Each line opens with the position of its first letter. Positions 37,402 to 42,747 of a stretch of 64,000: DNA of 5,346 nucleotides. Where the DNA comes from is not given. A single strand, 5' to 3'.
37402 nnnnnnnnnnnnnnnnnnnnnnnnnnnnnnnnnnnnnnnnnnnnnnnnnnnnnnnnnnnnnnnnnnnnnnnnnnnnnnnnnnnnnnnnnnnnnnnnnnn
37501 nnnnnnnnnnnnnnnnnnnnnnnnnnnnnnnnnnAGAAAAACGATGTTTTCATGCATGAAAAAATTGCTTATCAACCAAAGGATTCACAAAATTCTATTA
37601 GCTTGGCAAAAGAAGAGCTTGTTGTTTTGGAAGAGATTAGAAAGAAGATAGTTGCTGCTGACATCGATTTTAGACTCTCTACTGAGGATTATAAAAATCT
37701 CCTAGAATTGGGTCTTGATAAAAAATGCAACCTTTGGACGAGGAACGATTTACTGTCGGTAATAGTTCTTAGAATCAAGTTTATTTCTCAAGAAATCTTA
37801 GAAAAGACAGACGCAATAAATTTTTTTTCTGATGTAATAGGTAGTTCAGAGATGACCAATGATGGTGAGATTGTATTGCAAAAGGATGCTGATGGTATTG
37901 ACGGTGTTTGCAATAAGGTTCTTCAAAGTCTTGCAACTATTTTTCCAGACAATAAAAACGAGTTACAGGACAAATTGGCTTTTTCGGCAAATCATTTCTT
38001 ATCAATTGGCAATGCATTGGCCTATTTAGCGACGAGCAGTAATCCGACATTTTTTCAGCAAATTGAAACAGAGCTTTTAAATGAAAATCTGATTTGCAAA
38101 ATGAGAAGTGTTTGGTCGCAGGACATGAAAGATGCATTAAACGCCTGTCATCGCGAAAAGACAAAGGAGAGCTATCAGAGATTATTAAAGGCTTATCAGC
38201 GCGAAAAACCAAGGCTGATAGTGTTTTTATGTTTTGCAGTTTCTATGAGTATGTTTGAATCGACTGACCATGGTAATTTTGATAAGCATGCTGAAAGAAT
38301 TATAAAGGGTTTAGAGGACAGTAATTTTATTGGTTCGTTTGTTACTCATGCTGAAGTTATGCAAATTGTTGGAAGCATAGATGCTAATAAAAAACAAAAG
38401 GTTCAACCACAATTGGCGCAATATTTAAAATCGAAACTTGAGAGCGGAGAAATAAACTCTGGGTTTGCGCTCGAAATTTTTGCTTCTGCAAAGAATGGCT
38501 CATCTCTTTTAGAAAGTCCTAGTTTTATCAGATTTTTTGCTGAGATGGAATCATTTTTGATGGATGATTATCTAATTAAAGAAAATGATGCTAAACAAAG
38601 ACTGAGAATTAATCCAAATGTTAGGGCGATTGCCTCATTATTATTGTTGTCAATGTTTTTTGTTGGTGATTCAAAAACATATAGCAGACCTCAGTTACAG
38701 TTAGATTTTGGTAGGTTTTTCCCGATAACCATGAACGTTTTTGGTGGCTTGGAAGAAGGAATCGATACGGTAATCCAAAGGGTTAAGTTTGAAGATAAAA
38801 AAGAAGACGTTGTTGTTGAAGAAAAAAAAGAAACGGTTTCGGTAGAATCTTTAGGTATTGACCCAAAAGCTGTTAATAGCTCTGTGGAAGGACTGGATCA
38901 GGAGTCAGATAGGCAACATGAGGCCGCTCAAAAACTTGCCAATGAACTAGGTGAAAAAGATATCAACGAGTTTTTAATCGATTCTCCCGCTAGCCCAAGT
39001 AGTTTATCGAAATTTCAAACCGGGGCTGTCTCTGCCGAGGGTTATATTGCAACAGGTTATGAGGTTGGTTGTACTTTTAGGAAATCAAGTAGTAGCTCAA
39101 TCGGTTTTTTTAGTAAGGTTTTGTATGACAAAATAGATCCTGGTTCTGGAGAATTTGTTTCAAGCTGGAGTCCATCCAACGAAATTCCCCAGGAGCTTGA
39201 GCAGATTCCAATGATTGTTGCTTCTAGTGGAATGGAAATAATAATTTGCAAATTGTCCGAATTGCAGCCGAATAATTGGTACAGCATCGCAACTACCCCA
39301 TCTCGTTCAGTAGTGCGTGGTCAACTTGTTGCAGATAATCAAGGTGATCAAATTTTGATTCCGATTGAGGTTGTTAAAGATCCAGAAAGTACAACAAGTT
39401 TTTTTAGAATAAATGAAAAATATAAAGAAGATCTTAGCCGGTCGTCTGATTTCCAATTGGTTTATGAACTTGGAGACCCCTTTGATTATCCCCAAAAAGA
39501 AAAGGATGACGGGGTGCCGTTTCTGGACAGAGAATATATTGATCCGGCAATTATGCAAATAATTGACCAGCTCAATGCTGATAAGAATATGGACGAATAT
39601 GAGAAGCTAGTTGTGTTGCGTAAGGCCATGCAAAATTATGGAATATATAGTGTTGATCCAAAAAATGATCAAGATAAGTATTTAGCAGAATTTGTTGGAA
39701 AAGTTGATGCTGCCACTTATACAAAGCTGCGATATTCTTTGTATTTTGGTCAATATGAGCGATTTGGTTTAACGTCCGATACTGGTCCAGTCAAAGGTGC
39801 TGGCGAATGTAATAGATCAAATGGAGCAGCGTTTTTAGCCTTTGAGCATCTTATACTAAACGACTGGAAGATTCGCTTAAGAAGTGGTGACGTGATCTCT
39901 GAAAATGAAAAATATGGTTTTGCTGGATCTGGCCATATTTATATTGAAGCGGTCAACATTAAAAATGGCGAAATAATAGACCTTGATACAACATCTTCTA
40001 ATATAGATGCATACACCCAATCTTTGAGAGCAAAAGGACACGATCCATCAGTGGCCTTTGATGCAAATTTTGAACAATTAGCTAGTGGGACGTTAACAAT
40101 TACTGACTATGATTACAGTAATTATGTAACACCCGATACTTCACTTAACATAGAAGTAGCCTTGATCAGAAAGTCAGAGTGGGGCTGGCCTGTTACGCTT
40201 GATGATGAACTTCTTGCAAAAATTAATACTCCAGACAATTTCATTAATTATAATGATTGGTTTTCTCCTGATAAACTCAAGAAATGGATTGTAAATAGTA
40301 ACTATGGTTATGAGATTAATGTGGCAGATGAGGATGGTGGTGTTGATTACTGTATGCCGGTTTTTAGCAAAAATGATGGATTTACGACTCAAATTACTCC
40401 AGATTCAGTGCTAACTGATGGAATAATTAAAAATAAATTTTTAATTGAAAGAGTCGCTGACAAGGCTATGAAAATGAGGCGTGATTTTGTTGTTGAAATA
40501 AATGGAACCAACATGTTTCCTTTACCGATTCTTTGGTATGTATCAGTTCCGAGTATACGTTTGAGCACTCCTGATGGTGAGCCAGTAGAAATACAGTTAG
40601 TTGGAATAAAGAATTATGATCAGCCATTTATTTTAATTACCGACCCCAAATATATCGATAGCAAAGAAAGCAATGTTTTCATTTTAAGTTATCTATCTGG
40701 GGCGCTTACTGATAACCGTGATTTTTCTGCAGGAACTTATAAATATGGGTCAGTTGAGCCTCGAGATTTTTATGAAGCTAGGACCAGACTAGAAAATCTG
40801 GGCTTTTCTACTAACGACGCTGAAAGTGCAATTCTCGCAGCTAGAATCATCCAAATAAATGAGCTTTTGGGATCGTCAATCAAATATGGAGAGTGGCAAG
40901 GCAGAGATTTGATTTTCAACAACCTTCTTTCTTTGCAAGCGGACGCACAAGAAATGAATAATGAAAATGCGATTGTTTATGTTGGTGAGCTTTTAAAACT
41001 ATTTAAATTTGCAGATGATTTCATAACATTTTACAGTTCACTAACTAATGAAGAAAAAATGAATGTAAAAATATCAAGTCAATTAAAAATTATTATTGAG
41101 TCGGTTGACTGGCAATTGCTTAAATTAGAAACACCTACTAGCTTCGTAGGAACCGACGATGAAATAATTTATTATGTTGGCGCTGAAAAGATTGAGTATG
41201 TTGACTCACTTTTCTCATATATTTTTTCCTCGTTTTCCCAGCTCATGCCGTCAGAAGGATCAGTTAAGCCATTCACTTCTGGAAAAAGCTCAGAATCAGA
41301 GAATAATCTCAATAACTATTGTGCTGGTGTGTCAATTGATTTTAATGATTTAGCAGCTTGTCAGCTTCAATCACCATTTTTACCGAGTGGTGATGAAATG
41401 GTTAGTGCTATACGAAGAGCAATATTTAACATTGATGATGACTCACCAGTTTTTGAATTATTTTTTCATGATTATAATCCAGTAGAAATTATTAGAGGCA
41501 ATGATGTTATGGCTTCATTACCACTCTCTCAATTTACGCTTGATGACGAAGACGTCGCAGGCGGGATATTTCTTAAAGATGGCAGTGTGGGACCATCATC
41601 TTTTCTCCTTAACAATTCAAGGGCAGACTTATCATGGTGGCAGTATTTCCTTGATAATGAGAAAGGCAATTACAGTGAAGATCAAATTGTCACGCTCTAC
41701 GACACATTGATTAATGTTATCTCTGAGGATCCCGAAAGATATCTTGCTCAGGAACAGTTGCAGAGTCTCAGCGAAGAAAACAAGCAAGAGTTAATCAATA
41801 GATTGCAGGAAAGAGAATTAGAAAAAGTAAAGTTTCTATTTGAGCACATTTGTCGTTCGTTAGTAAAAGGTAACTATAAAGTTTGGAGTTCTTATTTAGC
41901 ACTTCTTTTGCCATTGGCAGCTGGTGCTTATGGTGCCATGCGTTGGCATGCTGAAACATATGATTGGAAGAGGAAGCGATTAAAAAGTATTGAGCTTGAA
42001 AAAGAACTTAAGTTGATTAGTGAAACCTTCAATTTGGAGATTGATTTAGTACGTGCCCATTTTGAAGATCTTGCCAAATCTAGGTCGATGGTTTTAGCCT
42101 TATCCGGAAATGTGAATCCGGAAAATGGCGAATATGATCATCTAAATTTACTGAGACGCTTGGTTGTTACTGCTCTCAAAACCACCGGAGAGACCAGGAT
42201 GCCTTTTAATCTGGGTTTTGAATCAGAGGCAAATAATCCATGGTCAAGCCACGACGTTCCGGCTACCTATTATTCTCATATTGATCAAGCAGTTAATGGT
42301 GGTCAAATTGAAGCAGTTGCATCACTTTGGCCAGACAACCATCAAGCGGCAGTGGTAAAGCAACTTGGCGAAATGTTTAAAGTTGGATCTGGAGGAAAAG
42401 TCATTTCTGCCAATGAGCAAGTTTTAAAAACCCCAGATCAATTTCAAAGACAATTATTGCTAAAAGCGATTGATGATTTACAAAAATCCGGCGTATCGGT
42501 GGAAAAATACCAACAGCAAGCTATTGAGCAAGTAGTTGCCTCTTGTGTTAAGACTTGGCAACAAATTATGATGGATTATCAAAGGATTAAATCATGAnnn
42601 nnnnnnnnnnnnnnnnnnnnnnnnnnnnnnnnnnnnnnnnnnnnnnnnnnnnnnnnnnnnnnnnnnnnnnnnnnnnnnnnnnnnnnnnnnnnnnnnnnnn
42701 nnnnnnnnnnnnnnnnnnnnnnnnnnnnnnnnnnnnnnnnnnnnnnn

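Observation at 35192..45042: Tightly coupled four-gene operon: VirD4-like coupling ATPase, 1681-aa giant protein, AAA+ ATPase and a 206-aa protein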

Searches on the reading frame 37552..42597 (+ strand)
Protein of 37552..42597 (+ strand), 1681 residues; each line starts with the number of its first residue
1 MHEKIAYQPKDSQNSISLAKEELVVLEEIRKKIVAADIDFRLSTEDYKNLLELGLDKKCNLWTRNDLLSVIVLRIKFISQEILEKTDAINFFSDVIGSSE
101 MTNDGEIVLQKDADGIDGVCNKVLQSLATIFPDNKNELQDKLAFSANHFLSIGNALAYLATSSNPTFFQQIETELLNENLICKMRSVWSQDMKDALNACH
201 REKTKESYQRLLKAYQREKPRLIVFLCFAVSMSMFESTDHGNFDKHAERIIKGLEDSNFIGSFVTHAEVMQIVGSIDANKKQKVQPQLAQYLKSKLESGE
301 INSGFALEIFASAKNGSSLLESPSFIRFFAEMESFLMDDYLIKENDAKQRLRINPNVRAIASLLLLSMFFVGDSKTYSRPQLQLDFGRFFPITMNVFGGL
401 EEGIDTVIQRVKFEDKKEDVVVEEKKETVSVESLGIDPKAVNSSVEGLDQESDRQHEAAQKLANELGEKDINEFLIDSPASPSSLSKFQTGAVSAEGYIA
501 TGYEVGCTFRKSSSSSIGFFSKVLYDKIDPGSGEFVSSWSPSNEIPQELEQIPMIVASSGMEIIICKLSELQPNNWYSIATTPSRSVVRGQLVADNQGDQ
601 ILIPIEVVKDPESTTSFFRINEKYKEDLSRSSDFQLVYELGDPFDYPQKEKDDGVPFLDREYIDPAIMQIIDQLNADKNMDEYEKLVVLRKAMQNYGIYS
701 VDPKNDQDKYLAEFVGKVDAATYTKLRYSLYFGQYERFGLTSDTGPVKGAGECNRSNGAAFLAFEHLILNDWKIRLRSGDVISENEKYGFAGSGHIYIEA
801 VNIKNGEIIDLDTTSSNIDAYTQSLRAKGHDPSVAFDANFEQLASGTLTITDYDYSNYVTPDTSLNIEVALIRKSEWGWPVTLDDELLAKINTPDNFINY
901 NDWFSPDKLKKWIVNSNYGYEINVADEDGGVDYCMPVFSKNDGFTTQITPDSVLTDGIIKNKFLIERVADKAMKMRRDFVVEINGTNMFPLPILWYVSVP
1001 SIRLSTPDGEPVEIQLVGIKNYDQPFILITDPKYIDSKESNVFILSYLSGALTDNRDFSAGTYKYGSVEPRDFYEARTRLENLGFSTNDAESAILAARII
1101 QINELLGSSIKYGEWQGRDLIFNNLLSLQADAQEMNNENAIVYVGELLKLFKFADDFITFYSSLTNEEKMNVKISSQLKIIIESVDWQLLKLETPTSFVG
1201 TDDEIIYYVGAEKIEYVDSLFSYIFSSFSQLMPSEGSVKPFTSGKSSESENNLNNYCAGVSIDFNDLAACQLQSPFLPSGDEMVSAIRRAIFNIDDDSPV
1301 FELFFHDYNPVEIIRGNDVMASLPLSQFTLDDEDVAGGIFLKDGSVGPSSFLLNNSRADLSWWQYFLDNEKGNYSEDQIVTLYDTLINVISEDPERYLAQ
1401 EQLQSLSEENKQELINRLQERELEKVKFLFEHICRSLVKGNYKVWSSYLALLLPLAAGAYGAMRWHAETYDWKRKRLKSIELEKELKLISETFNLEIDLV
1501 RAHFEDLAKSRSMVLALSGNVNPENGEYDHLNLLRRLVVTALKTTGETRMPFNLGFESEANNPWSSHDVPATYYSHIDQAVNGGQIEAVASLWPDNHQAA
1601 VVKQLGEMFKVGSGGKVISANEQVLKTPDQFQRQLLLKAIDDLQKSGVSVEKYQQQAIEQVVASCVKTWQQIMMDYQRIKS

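Call 4: search_protein_families(library=pfam, proteins=[window:37552-42597:+], max_evalue=0.1)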
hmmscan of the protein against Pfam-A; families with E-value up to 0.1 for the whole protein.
window:37552-42597:+ (1681 aa): 1 family
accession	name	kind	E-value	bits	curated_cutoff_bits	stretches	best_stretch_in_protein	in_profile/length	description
PF04069.17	OpuAC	-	0.062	13.3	21.2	0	1579-1650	44-115/257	Substrate binding domain of ABC-type glycine betaine transport system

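Call 10: search_protein_families(library=padloc, proteins=[window:37552-42597:+], max_evalue=0.1)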
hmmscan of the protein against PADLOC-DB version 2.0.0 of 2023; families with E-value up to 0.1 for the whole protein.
window:37552-42597:+ (1681 aa): 0 families

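Call 11: search_protein_families(library=ncbifam, proteins=[window:37552-42597:+], max_evalue=0.1)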
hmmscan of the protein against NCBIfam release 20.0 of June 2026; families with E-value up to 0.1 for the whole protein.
window:37552-42597:+ (1681 aa): 0 families

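Call 12: search_protein_families(library=phrogs, proteins=[window:37552-42597:+], max_evalue=0.1)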
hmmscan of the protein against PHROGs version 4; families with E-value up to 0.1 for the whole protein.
window:37552-42597:+ (1681 aa): 1 family
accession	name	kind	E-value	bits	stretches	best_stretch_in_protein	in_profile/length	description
phrog_13731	-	unknown function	0.051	14.5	0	1153-1234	33-113/226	-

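Call 14: search_solved_structures(query=window:37552-42597:+, max_evalue=1)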
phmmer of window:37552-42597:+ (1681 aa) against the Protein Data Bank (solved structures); distinct sequences matched with E-value up to 1: 0.

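Call 17: find_homologous_proteins(query=window:37552-42597:+)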
Query window:37552-42597:+ (1681 aa): 1 proteins with E <= 0.001 among 8000 candidates.
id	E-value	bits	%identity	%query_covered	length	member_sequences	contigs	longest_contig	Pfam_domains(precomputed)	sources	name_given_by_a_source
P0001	0.0e+0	3793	100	100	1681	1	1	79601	-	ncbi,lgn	ncbi:MAG: hypothetical protein ACOZAN_01605 [Patescibacteria group bacterium]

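Call 51: find_homologous_proteins(query=A1)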
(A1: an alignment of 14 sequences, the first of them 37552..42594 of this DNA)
Query A1 (14 sequences) (1681 aa, profile of the alignment): 1 proteins with E <= 0.001 among 8000 candidates.
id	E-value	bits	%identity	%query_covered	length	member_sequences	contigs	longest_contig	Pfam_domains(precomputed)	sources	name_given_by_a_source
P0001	0.0e+0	1335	100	100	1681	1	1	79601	-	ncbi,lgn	ncbi:MAG: hypothetical protein ACOZAN_01605 [Patescibacteria group bacterium]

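Call 80: search_solved_structures(query=A1, max_evalue=10, show_alignments=2)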
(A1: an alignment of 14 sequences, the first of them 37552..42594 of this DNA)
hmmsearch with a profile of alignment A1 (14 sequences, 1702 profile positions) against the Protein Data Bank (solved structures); distinct sequences matched with E-value up to 10: 1.
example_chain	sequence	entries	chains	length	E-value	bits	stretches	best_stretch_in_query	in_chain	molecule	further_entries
8glv_Kg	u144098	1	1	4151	5.9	7.6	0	67-151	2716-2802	DHC_N2 domain-containing protein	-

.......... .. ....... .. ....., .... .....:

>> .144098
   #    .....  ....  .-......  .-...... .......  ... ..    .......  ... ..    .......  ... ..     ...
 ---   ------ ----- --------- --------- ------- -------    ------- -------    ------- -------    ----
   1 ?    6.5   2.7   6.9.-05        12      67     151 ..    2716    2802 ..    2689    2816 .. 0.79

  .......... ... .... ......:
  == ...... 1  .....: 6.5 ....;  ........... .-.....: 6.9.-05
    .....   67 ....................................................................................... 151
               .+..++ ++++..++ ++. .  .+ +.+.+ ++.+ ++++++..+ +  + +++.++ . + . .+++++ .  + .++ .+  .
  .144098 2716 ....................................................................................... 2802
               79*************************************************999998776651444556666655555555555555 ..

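Call 84: search_protein_families(library=pfam, alignment_id=A1, max_evalue=0.05)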
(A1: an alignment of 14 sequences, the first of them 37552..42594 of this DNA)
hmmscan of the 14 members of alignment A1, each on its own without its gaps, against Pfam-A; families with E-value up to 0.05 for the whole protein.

A. member 1, window:37552-42594:+ (1681 aa): 0 families

B. families by the number of members that match (of 14 scanned): 3 families
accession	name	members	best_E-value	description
PF03776.19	MinE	1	0.038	Septum formation topological specificity factor MinE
PF12783.13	Sec7-like_HUS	1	0.043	Mon2/Sec7/BIG1-like, HUS domain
PF17944.6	Arg_decarbox_C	1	0.044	Arginine decarboxylase C-terminal helical extension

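Call 111: list_cluster_members(proteins=[P0011, P0012, P0013, P0014, P0018, P0019, P0003, P0001])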
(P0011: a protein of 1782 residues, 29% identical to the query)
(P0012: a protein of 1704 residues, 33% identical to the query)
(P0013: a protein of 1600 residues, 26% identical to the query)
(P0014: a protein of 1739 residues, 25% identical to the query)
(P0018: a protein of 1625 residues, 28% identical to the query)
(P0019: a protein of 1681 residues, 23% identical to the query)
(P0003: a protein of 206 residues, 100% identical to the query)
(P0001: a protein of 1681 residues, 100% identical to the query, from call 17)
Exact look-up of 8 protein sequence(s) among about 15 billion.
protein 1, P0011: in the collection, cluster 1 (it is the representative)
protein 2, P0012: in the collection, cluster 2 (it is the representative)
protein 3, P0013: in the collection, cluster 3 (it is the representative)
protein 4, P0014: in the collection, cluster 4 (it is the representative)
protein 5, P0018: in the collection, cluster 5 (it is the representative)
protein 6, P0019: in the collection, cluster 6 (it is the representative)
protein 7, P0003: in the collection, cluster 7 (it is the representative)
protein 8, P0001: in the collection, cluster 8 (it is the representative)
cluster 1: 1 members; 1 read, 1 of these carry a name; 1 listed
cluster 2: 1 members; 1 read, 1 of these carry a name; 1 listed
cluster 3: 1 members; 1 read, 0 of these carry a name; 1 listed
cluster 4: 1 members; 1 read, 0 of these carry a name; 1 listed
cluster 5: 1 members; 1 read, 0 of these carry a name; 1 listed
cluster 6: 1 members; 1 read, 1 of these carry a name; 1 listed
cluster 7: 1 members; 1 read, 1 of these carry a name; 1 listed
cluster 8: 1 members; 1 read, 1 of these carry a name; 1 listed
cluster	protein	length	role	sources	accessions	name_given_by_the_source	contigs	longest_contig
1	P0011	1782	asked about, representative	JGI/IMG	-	hypothetical protein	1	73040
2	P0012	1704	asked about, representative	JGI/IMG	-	hypothetical protein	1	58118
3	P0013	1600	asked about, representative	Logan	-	-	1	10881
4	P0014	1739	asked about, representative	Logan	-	-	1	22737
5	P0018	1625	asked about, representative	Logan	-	-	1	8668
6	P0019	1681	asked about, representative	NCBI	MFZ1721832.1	MAG: hypothetical protein WAU07_04995 [Microgenomates group bacterium]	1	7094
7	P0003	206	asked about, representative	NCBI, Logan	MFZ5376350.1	MAG: hypothetical protein ACOZAN_01615 [Patescibacteria group bacterium]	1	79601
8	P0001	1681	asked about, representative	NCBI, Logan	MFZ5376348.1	MAG: hypothetical protein ACOZAN_01605 [Patescibacteria group bacterium]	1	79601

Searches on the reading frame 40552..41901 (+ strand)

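Call 26: search_protein_families(library=pfam, proteins=[window:40552-41901:+], max_evalue=10)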
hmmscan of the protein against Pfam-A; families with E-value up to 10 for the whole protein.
window:40552-41901:+ (450 aa): 1 family
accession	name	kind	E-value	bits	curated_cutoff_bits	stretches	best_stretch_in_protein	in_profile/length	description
PF16238.11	DUF4897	-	0.014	15.7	28.6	1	126-214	67-149/157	Domain of unknown function (DUF4897)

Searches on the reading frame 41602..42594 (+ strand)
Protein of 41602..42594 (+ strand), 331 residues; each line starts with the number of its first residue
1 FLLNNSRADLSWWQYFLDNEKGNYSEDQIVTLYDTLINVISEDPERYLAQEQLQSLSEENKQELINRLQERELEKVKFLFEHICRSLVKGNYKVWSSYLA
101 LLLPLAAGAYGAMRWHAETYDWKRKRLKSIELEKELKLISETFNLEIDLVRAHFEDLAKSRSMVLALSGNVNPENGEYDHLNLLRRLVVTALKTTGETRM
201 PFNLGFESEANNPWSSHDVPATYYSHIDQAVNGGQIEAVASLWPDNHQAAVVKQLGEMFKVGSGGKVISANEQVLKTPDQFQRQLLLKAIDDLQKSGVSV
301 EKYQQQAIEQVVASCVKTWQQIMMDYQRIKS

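Call 26: search_protein_families(library=pfam, proteins=[window:41602-42594:+], max_evalue=10)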
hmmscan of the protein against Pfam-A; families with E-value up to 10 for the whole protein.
window:41602-42594:+ (331 aa): 4 families
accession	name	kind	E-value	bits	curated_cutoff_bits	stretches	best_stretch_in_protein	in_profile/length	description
PF04069.17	OpuAC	-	0.01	15.9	21.2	1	229-301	44-116/257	Substrate binding domain of ABC-type glycine betaine transport system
PF12322.14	T4_baseplate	-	0.11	12.6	24.5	1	27-82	137-188/219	T4 bacteriophage base plate protein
PF14532.12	Sigma54_activ_2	-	0.25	12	25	1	15-80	40-105/138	Sigma-54 interaction domain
PF10792.14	DUF2605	-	0.9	10.1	25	1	46-81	27-64/96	Protein of unknown function (DUF2605)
